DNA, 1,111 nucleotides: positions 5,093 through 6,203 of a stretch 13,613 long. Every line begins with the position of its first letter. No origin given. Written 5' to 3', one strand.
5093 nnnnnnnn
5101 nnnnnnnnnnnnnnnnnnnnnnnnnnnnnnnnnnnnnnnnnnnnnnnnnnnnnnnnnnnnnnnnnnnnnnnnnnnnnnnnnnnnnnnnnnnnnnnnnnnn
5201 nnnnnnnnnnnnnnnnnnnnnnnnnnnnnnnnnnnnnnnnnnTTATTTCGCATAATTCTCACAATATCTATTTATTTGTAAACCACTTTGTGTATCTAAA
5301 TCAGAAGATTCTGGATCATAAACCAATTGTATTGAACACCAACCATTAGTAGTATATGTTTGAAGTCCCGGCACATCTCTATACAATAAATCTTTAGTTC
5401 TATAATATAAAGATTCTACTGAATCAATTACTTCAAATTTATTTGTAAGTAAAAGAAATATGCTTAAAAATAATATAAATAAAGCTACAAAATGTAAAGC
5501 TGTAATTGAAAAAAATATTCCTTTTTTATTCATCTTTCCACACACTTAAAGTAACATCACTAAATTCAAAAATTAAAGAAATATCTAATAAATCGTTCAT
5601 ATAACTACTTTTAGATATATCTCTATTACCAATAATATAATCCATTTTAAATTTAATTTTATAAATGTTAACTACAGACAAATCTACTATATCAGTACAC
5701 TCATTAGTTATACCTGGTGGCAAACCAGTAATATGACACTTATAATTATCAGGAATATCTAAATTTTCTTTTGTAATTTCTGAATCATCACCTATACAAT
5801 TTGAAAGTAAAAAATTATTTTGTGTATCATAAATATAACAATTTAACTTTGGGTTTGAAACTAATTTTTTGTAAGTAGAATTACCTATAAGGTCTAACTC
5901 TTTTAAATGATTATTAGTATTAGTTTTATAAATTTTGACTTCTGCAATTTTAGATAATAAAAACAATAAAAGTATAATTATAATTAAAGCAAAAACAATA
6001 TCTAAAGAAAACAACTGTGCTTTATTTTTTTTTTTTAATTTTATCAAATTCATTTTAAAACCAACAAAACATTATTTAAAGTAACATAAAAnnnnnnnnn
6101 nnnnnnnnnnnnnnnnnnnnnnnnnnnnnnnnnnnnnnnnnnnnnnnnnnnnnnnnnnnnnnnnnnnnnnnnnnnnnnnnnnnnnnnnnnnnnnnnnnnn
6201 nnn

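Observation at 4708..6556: Four-gene, translationally coupled operon of pilin-like proteins with no recognisable globular domains and no assembly machinery in cis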

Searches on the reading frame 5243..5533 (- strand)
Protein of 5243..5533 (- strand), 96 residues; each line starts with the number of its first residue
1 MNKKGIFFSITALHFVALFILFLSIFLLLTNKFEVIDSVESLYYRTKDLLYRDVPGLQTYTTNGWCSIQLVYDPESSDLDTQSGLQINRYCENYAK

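Call 3: search_protein_families(library=pfam, proteins=[window:5243-5533:-], max_evalue=10)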
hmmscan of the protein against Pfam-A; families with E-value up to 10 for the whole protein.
window:5243-5533:- (96 aa): 1 family
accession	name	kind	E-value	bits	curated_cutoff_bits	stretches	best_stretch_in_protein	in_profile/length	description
PF07127.16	Nodulin_late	-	0.65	10.8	30.4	1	13-33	5-25/54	Late nodulin domain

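Call 4: search_protein_families(library=ncbifam, proteins=[window:5243-5533:-], max_evalue=10)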
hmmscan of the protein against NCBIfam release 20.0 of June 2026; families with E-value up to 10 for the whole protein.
window:5243-5533:- (96 aa): 0 families

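Call 79: search_protein_families(library=pfam, alignment_id=A5, max_evalue=10)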
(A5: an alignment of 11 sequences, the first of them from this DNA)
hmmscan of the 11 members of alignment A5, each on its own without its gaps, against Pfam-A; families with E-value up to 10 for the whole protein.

A. member 1, seq(96 aa): 1 family
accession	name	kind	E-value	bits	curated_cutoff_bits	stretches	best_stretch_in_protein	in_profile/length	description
PF07127.16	Nodulin_late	-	0.65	10.8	30.4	1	13-33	5-25/54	Late nodulin domain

B. families by the number of members that match (of 11 scanned): 8 families
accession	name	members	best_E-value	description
PF00335.26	Tetraspanin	2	0.01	Tetraspanin family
PF17561.7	TssO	1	0.041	Type VI secretion system, TssO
PF22633.2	F5_F8_type_C_2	1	0.087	NedA-like, galactose-binding domain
PF14268.11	YoaP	1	0.2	YoaP-like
PF07895.16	DUF1673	1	0.28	Protein of unknown function (DUF1673)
PF09971.14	DUF2206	1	0.64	Predicted membrane protein (DUF2206)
PF07127.16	Nodulin_late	1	0.65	Late nodulin domain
PF06687.17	SUR7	1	2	SUR7/PalI family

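Call 95: search_solved_structures(query=A5, max_evalue=10)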
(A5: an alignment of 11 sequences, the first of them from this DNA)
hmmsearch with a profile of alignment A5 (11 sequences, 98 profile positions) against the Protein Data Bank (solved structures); distinct sequences matched with E-value up to 10: 13.
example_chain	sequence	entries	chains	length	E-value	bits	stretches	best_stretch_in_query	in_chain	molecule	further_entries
5c5b_A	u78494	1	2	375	0.026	18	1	49-97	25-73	DCC-interacting protein 13-alpha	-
2q13_A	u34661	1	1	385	0.027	17.9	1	49-97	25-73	DCC-interacting protein 13 alpha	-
2z0o_A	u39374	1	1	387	0.028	17.9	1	49-97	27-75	DCC-interacting protein 13-alpha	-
2q12_A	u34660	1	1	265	0.03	17.8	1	49-97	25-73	DCC-interacting protein 13 alpha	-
2elb_A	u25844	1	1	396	0.031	17.7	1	49-97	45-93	Adapter protein containing PH domain, PTB domain and leucine zipper motif 1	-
2z0n_A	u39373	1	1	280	0.036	17.5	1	49-97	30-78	DCC-interacting protein 13-alpha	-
1e88_A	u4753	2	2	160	0.16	15.4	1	50-76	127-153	FIBRONECTIN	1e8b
3mql_A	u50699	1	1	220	0.43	14.1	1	50-90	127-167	Fibronectin 1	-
30uc_B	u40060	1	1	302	0.43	14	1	50-90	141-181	Fibronectin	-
3m7p_A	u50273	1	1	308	0.46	14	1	50-90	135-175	FN1 protein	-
2fn2_A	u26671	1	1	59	0.84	13.1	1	49-76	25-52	FIBRONECTIN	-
8vt4_A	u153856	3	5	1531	0.86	13.1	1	14-56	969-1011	Multidrug resistance-associated protein 1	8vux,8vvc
8h2i_cj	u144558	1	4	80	0.93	13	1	11-64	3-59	P17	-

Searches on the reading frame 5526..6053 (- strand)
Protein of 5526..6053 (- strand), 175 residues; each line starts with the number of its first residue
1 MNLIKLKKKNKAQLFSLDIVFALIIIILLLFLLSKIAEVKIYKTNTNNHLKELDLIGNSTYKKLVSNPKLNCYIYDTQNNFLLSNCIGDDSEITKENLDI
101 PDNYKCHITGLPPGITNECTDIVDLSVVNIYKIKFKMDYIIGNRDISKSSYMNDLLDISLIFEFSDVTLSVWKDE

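Call 3: search_protein_families(library=pfam, proteins=[window:5526-6053:-], max_evalue=10)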
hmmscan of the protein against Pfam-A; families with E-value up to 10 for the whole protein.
window:5526-6053:- (175 aa): 0 families

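Call 4: search_protein_families(library=ncbifam, proteins=[window:5526-6053:-], max_evalue=10)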
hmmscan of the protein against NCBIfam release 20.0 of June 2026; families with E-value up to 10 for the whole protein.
window:5526-6053:- (175 aa): 0 families

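Call 38: search_solved_structures(query=A4, max_evalue=10)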
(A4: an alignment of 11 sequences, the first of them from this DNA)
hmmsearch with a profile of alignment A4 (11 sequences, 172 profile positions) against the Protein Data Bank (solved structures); distinct sequences matched with E-value up to 10: 0.

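Call 56: search_protein_families(library=pfam, alignment_id=A4, max_evalue=10)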
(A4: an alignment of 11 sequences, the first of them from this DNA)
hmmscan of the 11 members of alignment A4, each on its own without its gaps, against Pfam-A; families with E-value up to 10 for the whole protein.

A. member 1, seq(175 aa): 0 families

B. families by the number of members that match (of 11 scanned): 15 families
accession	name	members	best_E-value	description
PF09578.15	Spore_YabQ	2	0.01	Spore cortex protein YabQ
PF00400.38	WD40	2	0.027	WD domain, G-beta repeat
PF14221.11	DUF4330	2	0.13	Domain of unknown function (DUF4330)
PF13800.11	Sigma_reg_N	1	0.035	Sigma factor regulator N-terminal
PF00001.26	7tm_1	1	0.04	7 transmembrane receptor (rhodopsin family)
PF06195.18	DUF996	1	0.048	Protein of unknown function (DUF996)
PF00499.25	Oxidored_q3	1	0.055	NADH-ubiquinone/plastoquinone oxidoreductase chain 6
PF10717.14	ODV-E18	1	0.058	Occlusion-derived virus envelope protein ODV-E18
PF22131.1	CjCas9_PI_CTD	1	0.1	CRISPR-associated endonuclease CjCas9 PI-CTD domain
PF10857.13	DUF2701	1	0.13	Protein of unknown function (DUF2701)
PF15938.10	DUF4750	1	0.13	Domain of unknown function (DUF4750)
PF09053.15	CagZ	1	0.15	CagZ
PF09630.15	DUF2024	1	0.16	Domain of unknown function (DUF2024)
PF25184.1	YxzE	1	0.19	YxzE-like putative bacteriocin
PF15330.11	SIT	1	0.21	SHP2-interacting transmembrane adaptor protein, SIT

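Call 77: find_homologous_proteins(query=A4, max_evalue=0.01)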
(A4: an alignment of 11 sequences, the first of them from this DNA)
Query A4 (11 sequences) (175 aa, profile of the alignment): 21 proteins with E <= 0.01 among 3271 candidates.
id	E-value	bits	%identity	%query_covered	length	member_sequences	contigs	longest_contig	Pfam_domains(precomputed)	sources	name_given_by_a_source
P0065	3.4e-70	253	41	97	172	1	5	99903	-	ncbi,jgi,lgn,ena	-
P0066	8.5e-70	252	36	95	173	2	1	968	-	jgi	jgi:hypothetical protein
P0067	2.0e-66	241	40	99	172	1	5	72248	-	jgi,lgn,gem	-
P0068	7.8e-66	239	35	95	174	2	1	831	-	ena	-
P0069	1.1e-63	232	34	95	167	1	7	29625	-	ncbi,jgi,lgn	jgi:hypothetical protein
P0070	2.0e-63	231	34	93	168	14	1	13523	-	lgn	-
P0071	5.4e-63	230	38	98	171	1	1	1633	-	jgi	-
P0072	1.0e-62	229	36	97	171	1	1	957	-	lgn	-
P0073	2.0e-62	228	36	96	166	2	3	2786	-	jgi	jgi:hypothetical protein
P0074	2.8e-62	228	100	100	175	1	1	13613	-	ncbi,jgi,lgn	-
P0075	1.6e-61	225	36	96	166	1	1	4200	-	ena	-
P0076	4.2e-61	224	63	100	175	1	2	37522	-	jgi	jgi:hypothetical protein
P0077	4.6e-61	224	35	96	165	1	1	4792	-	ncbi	-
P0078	6.4e-61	223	37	67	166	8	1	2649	-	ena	-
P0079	6.6e-61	223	34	90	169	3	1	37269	-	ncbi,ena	-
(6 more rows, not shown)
